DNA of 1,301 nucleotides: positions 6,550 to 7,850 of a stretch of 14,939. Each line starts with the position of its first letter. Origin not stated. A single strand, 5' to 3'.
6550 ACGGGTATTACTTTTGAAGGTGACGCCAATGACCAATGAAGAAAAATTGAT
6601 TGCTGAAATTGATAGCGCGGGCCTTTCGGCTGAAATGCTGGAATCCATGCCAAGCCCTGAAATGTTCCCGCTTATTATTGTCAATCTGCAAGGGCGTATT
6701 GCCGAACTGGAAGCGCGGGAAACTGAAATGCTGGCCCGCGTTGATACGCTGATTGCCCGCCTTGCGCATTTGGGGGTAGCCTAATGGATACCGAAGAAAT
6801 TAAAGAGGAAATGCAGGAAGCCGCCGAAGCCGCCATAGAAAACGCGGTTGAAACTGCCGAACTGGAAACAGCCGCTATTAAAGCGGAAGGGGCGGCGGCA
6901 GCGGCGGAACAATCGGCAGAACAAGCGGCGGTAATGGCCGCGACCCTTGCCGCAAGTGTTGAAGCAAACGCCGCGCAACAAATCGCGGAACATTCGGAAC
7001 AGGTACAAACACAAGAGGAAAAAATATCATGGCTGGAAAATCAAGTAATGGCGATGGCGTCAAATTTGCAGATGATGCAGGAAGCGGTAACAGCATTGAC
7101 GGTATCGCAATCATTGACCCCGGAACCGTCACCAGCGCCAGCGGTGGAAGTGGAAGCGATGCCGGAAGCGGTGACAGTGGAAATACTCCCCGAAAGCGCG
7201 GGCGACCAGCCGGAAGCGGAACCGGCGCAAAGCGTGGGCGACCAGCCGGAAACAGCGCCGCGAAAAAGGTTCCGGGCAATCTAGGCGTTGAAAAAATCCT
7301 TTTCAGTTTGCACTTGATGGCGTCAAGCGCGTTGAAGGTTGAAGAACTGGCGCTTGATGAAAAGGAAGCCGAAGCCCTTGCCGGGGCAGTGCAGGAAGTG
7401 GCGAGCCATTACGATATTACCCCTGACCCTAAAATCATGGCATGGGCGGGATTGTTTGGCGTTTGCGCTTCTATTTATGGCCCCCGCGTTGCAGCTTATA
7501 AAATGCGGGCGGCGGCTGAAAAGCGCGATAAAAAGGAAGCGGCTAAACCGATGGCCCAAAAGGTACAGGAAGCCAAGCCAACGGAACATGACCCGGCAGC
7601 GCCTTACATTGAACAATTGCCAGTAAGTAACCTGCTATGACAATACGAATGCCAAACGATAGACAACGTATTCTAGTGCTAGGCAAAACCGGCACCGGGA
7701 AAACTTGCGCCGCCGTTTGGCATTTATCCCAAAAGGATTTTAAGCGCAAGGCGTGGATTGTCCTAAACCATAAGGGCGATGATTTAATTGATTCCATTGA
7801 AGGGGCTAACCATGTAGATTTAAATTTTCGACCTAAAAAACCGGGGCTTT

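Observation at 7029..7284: Overprinted genes VI and X with a 36-nt tandem duplication giving two AT-hook-like motifs in P10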

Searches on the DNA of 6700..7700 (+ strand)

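Call 3: search_dna_similar(query=window:6700-7700:+, collection=phages, mode=distant, max_rows=40)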
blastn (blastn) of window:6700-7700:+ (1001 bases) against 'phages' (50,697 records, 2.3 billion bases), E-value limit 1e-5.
Records with a match: 75; places in all: 75; records where one place covers at least 80% of the query: 75.
Best place of each record, by identity: 95-99% 57; 90-95% 9; 80-90% 9.
By first word of the organism name: Enterobacteria 60; Salmonella 11; Burkholderia 2; Erwinia 1; Pseudomonas 1.
By host as written in the record: Salmonella enterica serovar Typhimurium LT2 - pKJK5 50; Salmonella enterica subsp. enterica serovar Typhimurium BAA-2828 (MHM112) 11; - 9; Erwinia amylovora KT-1 1; Burkholderia contaminans 5080 1; Burkholderia cepacia 1; Pseudomonas putida KT2440 1; Pseudomonas putida KT2440 - pKJK5 1.
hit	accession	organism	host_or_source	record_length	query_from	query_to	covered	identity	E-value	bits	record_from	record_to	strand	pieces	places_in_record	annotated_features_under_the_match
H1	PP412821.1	Enterobacteria phage PRDbigpapi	Salmonella enterica serovar Typhimurium ...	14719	1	1001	100%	97.9%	0e+0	1711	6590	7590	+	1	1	assembly protein (x2) | packaging efficiency factor | DNA packaging ATPase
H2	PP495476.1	Salmonella phage PKJ.Ry.20.3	Salmonella enterica subsp. enterica ...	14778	1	1001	100%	97.8%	0e+0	1707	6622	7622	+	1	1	minor capsid protein | assembly protein | hypothetical protein | DNA packaging ATPase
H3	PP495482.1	Salmonella phage PKJ.Vi.20.3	Salmonella enterica subsp. enterica ...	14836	1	1001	100%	97.6%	0e+0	1698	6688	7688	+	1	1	minor capsid protein | assembly protein | hypothetical protein | DNA packaging ATPase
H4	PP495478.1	Salmonella phage PKJ.Sj.20.2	Salmonella enterica subsp. enterica ...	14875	1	1001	100%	97.4%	0e+0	1689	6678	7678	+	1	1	minor capsid protein | assembly protein (x2) | DNA packaging ATPase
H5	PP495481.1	Salmonella phage PKJ.Vi.20.2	Salmonella enterica subsp. enterica ...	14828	1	1001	100%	97.4%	0e+0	1689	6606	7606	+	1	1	minor capsid protein | assembly protein | hypothetical protein | DNA packaging ATPase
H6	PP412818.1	Enterobacteria phage PRDaubergine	Salmonella enterica serovar Typhimurium ...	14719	1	1001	100%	97.3%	0e+0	1684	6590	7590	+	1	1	assembly protein (x2) | packaging efficiency factor | DNA packaging ATPase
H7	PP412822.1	Enterobacteria phage PRDbrick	Salmonella enterica serovar Typhimurium ...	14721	1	1001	100%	97.3%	0e+0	1684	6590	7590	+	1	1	assembly protein (x2) | packaging efficiency factor | DNA packaging ATPase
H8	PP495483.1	Salmonella phage PKJ.Vi.20.4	Salmonella enterica subsp. enterica ...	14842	1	1001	100%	97.3%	0e+0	1684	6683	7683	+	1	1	minor capsid protein | assembly protein | hypothetical protein | DNA packaging ATPase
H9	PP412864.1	Enterobacteria phage PRDvermilion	Salmonella enterica serovar Typhimurium ...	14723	1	1001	100%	97.1%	0e+0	1675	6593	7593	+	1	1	assembly protein (x2) | packaging efficiency factor | DNA packaging ATPase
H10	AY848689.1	Enterobacteria phage PRD1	-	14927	1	1001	100%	97.0%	0e+0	1671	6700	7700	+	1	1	X: assembly | VI: minor capsid protein | XXXIII: assembly | IX: DNA packaging ATPase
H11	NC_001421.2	Enterobacteria phage PRD1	-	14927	1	1001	100%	97.0%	0e+0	1671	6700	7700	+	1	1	X: assembly | VI: minor head protein | XXXIII: assembly | IX: terminase large subunit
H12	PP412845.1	Enterobacteria phage PRDmustard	Salmonella enterica serovar Typhimurium ...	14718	1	1001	100%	97.0%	0e+0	1671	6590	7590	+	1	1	assembly protein (x2) | packaging efficiency factor | DNA packaging ATPase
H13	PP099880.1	Erwinia phage RH-42-1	Erwinia amylovora KT-1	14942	1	1001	100%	97.0%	0e+0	1671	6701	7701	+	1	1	hypothetical protein (x4)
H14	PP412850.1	Enterobacteria phage PRDpine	Salmonella enterica serovar Typhimurium ...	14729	1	1001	100%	96.9%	0e+0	1666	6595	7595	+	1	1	assembly protein (x2) | packaging efficiency factor | DNA packaging ATPase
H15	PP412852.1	Enterobacteria phage PRDplum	Salmonella enterica serovar Typhimurium ...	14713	1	1001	100%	96.9%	0e+0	1666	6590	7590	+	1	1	assembly protein (x2) | packaging efficiency factor | DNA packaging ATPase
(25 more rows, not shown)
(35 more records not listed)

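Call 6: get_annotated_region(hit=H10, flank=1500)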
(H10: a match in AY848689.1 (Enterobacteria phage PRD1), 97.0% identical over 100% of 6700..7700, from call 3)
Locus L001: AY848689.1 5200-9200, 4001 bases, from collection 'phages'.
description: Enterobacteria phage PRD1, complete genome.
organism: Enterobacteria phage PRD1 (NCBI taxid 10658)
taxonomy: Viruses; Varidnaviria; Bamfordvirae; Preplasmiviricota; Tectiliviricetes; Kalamavirales; Tectiviridae; Alphatectivirus; Alphatectivirus PRD1
host: -; source: -; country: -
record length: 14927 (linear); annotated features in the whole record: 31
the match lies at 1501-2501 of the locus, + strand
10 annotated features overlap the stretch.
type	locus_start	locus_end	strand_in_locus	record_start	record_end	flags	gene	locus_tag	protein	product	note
CDS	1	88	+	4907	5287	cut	XXXI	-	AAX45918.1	penton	P31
CDS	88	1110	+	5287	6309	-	V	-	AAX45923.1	spike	P5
CDS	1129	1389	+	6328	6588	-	XVII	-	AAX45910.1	assembly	P17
CDS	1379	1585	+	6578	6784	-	XXXIII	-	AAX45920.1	assembly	P33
CDS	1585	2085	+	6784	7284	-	VI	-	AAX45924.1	minor capsid protein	P6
CDS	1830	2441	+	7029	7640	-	X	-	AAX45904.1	assembly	P10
CDS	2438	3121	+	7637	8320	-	IX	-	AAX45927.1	DNA packaging ATPase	P9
CDS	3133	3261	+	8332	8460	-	ORFi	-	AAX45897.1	hypothetical protein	gpi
CDS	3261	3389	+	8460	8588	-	XX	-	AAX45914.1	DNA packaging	P20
CDS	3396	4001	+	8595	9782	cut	III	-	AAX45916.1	major capsid protein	P3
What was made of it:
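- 6784..7284 (+): Gene VI, protein P6 (166 aa; minor capsid / packaging efficiency factor). Same coordinates and product in the PRD1 record (call 6).
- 7029..7640 (+): Gene X, protein P10 (203 aa; non-structural assembly/scaffolding protein). Annotated as gene X in call 6.
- Checked: They have the same coordinates as genes VI and X in the PRD1 record AY848689 (call 6).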

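Call 63: search_dna_similar(query=window:7180-7270:+, collection=phages, mode=distant, max_rows=60, rows=spread, max_evalue=0.001)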
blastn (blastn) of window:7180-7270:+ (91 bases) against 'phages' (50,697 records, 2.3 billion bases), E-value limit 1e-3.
Records with a match: 75; places in all: 75; records where one place covers at least 80% of the query: 75.
Best place of each record, by identity: >=99% 6; 95-99% 47; 90-95% 14; 80-90% 8.
By first word of the organism name: Enterobacteria 60; Salmonella 11; Burkholderia 2; Erwinia 1; Pseudomonas 1.
By host as written in the record: Salmonella enterica serovar Typhimurium LT2 - pKJK5 50; Salmonella enterica subsp. enterica serovar Typhimurium BAA-2828 (MHM112) 11; - 9; Burkholderia cepacia 1; Burkholderia contaminans 5080 1; Erwinia amylovora KT-1 1; Pseudomonas putida KT2440 - pKJK5 1; Pseudomonas putida KT2440 1.
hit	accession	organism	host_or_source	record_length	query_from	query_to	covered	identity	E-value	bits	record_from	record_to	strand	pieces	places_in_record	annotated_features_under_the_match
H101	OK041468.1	Burkholderia phage BCE1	Burkholderia cepacia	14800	1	91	100%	100.0%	2e-39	165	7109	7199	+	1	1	hypothetical protein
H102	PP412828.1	Enterobacteria phage PRDcobalt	Salmonella enterica serovar Typhimurium ...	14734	1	91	100%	100.0%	2e-39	165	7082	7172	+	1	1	packaging efficiency factor | assembly protein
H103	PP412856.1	Enterobacteria phage PRDsage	Salmonella enterica serovar Typhimurium ...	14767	1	91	100%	100.0%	2e-39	165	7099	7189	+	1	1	packaging efficiency factor | assembly protein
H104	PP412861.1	Enterobacteria phage PRDsky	Salmonella enterica serovar Typhimurium ...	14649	1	91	100%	100.0%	2e-39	165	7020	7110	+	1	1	packaging efficiency factor | assembly protein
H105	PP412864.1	Enterobacteria phage PRDvermilion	Salmonella enterica serovar Typhimurium ...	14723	1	91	100%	100.0%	2e-39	165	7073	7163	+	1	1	packaging efficiency factor | assembly protein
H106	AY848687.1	Enterobacteria phage PR5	-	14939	1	91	100%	98.9%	1e-37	160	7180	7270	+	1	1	VI: minor capsid protein | X: assembly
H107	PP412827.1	Enterobacteria phage PRDcherry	Salmonella enterica serovar Typhimurium ...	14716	1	91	100%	98.9%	1e-37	160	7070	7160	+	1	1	packaging efficiency factor | assembly protein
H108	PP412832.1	Enterobacteria phage PRDforest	Salmonella enterica serovar Typhimurium ...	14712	1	91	100%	98.9%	1e-37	160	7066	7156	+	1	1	packaging efficiency factor | assembly protein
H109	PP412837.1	Enterobacteria phage PRDindigo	Salmonella enterica serovar Typhimurium ...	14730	1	91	100%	98.9%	1e-37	160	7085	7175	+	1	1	packaging efficiency factor | assembly protein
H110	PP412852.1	Enterobacteria phage PRDplum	Salmonella enterica serovar Typhimurium ...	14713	1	91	100%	98.9%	1e-37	160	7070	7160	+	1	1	packaging efficiency factor | assembly protein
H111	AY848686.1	Enterobacteria phage PR4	-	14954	1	91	100%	97.8%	1e-36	156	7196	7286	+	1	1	VI: minor capsid protein | X: assembly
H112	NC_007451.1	Enterobacteria phage PR4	-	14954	1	91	100%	97.8%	1e-36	156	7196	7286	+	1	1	VI: minor head protein | X: assembly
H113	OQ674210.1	Burkholderia phage vB_Bco-CSP1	Burkholderia contaminans 5080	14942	1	91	100%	97.8%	1e-36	156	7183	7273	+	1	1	DNA packaging efficiency factor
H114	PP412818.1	Enterobacteria phage PRDaubergine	Salmonella enterica serovar Typhimurium ...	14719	1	91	100%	97.8%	1e-36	156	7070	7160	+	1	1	packaging efficiency factor | assembly protein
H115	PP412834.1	Enterobacteria phage PRDgold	Salmonella enterica serovar Typhimurium ...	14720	1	91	100%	97.8%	1e-36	156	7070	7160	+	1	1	packaging efficiency factor | assembly protein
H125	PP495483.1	Salmonella phage PKJ.Vi.20.4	Salmonella enterica subsp. enterica ...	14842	1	91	100%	97.8%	1e-36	156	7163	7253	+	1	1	minor capsid protein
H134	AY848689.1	Enterobacteria phage PRD1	-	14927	1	91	100%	95.6%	6e-34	147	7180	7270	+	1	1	VI: minor capsid protein | X: assembly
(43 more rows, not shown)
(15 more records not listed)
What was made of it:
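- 7229..7264 (+): Repeat unit 2 (36 nt). Holds hook 2, P10 residues 66-75 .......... (nt 7224-7253). This is the lineage-specific duplicate. Present in all 75 alphatectivirus records (call 63).
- Both copies are present in all 75 records (call 63). The sampled alphatectiviruses are at least 80% identical here (calls 3, 63). Copy number is invariant in 75 isolates from different continents and hosts (call 63).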

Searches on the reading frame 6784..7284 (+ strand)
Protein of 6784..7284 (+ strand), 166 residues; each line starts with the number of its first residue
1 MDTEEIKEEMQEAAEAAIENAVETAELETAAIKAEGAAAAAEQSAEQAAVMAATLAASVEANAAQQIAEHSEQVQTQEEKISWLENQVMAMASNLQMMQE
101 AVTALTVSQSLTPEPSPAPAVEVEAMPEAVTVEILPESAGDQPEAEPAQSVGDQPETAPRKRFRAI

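Call 7: search_protein_families(library=pfam, proteins=[window:6784-7284:+], max_evalue=10)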
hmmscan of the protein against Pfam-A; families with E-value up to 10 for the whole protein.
window:6784-7284:+ (166 aa): 8 families
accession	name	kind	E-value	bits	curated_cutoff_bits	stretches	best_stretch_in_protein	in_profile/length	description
PF06595.17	BDV_P24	-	0.014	15.7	27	1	28-128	84-183/202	Borna disease virus P24 protein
PF11180.13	DUF2968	-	0.43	10.6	27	1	19-109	89-178/180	Protein of unknown function (DUF2968)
PF08702.15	Fib_alpha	-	0.5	11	29.9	1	22-105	51-128/143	Fibrinogen alpha/beta chain family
PF01519.22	DUF16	-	1.1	10.2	40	1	63-104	46-87/104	Protein of unknown function DUF16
PF14613.12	HAM1_C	-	1.2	9.7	27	1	5-97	29-118/162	HAM1-like, C-terminal domain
PF21943.1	TetR_C_46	-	2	9.1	27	1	40-91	61-109/109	Tetracyclin repressor-like, C-terminal domain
PF11068.13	YlqD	-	3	8.6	27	1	3-93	14-91/131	YlqD protein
PF19439.4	CLEC16A_C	-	5.3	5.9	22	1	35-135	651-752/767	CLEC16A C-terminal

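Call 54: search_protein_families(library=phrogs, proteins=[window:6784-7284:+], max_evalue=0.01)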
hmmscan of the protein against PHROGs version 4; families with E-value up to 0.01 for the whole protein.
window:6784-7284:+ (166 aa): 1 family
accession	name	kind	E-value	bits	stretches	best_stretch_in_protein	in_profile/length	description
phrog_15059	-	head and packaging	7.9e-102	339.2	1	1-166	1-166/166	minor head protein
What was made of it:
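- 6784..7284 (+): PHROG 15059, minor head protein, E 8e-102 (call 54).
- Tried and rejected: Pfam and PHROGs give no functional name to P10 (calls 7, 54).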
